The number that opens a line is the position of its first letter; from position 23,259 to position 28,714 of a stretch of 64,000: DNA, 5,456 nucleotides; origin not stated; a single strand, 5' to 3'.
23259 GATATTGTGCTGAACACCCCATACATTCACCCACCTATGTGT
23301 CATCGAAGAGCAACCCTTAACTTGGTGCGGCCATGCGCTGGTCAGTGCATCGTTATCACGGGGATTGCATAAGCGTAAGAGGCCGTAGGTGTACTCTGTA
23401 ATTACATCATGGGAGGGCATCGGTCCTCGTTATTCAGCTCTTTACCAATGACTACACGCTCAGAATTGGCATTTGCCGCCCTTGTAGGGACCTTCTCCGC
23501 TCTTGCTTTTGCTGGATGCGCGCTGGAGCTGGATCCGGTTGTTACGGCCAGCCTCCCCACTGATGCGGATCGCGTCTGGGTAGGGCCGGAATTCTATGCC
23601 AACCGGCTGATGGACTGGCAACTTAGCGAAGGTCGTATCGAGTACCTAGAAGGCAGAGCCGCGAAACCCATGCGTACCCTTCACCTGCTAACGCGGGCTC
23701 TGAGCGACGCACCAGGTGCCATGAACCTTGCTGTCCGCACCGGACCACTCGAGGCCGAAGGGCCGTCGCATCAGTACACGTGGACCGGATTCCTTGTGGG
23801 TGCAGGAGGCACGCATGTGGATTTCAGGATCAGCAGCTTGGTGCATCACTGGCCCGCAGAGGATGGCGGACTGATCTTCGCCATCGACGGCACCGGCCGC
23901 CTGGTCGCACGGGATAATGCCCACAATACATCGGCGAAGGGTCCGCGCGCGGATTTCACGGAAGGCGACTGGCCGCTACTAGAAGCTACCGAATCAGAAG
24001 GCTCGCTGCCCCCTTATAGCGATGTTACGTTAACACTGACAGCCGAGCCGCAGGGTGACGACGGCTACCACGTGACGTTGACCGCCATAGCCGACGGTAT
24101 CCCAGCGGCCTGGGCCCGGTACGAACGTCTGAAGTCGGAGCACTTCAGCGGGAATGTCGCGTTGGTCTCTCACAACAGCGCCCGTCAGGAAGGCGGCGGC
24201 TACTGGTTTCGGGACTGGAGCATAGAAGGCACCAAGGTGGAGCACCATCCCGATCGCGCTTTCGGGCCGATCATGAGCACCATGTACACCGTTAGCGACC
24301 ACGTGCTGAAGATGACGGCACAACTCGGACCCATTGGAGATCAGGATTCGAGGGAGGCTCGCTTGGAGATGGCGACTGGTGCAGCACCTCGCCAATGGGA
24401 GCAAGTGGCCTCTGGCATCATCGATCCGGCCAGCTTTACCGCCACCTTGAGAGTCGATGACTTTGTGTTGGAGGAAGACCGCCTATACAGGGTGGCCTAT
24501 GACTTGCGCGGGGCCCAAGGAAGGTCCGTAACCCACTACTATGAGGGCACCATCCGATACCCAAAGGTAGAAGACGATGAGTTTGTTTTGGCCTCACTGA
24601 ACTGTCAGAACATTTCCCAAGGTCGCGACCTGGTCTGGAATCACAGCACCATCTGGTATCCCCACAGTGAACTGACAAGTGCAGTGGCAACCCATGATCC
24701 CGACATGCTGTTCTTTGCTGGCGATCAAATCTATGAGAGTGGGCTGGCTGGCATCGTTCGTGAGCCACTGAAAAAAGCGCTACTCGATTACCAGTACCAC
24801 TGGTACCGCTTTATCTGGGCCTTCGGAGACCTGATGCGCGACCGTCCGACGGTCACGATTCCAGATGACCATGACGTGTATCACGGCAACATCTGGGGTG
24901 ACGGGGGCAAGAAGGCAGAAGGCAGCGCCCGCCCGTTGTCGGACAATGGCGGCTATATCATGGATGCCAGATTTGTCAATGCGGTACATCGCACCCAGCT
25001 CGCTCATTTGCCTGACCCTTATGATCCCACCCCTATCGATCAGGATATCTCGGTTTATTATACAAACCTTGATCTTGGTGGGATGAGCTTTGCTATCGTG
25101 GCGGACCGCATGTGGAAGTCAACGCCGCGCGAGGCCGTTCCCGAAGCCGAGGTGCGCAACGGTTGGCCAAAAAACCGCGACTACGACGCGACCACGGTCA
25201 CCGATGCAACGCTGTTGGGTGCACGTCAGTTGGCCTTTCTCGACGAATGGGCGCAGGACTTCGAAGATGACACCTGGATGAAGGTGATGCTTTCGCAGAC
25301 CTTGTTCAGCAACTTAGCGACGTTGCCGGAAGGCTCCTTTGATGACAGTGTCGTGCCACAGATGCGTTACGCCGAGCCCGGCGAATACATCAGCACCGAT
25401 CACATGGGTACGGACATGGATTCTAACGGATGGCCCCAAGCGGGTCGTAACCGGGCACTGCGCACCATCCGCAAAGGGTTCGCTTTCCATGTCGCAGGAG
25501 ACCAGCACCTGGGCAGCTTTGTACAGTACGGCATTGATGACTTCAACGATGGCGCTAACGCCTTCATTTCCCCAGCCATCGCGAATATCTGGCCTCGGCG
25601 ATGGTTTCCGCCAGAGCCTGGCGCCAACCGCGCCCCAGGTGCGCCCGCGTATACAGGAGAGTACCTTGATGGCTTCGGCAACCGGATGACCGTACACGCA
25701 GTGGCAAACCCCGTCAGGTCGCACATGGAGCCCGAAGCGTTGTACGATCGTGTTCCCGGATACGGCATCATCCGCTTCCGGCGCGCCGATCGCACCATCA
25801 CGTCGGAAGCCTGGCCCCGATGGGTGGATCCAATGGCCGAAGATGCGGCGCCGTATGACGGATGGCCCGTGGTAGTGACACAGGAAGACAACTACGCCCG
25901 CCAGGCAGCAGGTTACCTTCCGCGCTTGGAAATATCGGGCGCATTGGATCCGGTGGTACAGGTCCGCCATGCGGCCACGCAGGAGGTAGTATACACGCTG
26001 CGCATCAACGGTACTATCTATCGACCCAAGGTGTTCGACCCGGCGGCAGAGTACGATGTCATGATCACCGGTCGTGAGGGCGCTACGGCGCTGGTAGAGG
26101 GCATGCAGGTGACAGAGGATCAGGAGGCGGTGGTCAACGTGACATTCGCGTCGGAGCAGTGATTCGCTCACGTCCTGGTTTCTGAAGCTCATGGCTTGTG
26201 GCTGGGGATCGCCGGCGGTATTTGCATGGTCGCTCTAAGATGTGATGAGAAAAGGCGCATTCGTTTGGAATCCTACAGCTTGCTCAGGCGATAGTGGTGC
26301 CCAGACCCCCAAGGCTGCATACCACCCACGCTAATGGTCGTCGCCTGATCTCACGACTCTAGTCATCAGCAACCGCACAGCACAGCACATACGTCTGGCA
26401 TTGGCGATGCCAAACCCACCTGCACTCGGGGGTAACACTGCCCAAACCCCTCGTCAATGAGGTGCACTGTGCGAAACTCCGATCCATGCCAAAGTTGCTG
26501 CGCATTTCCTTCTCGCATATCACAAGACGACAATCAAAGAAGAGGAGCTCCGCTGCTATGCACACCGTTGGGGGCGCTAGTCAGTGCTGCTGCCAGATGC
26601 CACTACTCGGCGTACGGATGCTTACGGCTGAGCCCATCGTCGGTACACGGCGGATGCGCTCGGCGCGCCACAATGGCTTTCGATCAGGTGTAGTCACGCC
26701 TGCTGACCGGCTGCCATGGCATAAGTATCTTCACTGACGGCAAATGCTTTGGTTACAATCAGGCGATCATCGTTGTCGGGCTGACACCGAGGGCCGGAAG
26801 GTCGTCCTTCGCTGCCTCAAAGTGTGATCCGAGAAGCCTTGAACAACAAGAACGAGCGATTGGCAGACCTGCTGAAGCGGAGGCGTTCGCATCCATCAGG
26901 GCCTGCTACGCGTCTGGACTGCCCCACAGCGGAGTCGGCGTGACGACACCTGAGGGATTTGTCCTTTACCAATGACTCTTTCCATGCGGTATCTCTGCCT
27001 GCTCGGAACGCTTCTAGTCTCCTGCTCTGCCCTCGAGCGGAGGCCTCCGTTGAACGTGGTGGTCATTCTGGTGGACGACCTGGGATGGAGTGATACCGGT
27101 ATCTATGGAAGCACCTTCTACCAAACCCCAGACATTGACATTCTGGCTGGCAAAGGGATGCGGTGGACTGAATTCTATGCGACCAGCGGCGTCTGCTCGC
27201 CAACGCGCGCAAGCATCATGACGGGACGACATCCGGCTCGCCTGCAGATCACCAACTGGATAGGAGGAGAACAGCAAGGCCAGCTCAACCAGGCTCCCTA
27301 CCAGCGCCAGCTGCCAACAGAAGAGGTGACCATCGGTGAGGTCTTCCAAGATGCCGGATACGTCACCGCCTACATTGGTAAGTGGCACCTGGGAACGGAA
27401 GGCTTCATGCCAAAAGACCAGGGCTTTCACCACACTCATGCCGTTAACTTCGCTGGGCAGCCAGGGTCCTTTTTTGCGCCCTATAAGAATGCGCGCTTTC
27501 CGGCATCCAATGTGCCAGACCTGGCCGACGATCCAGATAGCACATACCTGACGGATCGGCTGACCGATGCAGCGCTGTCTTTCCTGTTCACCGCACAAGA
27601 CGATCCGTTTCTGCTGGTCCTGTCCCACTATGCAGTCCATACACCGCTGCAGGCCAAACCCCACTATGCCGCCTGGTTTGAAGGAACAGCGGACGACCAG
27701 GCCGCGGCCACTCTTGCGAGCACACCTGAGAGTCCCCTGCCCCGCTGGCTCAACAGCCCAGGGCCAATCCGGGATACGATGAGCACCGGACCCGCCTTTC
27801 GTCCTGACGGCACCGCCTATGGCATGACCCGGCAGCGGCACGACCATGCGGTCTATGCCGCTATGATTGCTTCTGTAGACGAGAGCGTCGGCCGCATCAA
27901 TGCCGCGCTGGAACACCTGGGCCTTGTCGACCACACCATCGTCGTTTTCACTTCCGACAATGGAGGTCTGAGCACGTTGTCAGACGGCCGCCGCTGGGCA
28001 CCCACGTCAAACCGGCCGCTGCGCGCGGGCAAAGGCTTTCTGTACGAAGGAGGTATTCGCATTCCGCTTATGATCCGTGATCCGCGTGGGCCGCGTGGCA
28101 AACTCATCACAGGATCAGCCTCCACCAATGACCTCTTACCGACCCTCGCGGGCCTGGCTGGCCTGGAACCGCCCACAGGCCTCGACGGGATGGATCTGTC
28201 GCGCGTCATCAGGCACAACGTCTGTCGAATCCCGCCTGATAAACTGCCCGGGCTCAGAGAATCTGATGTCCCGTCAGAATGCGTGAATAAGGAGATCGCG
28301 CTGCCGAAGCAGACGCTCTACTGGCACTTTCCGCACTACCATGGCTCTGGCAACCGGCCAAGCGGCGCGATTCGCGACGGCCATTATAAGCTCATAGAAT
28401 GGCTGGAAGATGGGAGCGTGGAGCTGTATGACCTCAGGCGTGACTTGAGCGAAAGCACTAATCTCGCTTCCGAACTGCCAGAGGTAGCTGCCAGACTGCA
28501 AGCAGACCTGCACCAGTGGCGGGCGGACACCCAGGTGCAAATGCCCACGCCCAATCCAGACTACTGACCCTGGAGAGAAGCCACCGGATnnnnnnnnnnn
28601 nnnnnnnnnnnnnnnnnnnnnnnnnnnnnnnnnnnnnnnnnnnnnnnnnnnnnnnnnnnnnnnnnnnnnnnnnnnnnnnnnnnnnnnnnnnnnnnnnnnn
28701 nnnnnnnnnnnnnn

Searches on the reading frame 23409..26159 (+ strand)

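Call 5: search_protein_families(library=pfam, proteins=[window:23409-26159:+], max_evalue=0.01)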
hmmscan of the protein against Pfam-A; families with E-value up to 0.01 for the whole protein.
window:23409-26159:+ (917 aa): 1 family
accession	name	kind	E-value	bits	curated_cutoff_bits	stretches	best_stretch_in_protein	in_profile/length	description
PF09423.15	PhoD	-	1.5e-10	41.2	27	1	422-714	16-277/343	PhoD-like phosphatase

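Call 6: search_protein_families(library=padloc, proteins=[window:23409-26159:+], max_evalue=0.01)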
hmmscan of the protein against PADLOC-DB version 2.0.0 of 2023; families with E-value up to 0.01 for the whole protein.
window:23409-26159:+ (917 aa): 0 families

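Call 38: search_protein_families(library=ncbifam, proteins=[window:23409-26159:+], max_evalue=0.001)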
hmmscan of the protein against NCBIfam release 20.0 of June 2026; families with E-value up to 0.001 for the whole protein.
window:23409-26159:+ (917 aa): 0 families

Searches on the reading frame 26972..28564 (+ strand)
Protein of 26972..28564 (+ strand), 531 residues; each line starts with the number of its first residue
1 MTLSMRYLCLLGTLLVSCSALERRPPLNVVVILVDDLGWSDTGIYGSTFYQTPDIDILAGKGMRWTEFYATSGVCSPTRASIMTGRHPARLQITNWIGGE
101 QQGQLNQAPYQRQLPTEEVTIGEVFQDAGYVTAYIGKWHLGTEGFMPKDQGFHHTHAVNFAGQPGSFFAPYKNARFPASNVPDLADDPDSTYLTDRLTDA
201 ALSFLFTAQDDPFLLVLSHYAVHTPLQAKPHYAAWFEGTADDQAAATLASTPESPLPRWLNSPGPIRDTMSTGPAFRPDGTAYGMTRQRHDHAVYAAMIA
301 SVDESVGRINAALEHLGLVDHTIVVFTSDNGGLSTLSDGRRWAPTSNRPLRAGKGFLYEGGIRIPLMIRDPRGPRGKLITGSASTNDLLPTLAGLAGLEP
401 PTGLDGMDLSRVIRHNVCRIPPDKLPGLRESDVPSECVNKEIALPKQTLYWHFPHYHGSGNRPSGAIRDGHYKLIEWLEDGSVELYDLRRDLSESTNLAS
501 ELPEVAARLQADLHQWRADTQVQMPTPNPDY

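Call 90: search_protein_families(library=pfam, proteins=[window:26972-28564:+], max_evalue=0.001)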
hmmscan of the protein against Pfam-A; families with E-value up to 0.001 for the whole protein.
window:26972-28564:+ (531 aa): 3 families
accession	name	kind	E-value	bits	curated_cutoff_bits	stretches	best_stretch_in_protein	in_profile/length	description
PF00884.28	Sulfatase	-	9.6e-54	183.2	25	1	28-397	2-300/301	Sulfatase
PF16347.10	SGSH_C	-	1.4e-11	45.2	29.3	1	446-517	77-152/154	N-sulphoglucosamine sulphohydrolase, C-terminal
PF01663.27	Phosphodiest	-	0.00017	21.7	23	0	29-335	1-224/342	Type I phosphodiesterase / nucleotide pyrophosphatase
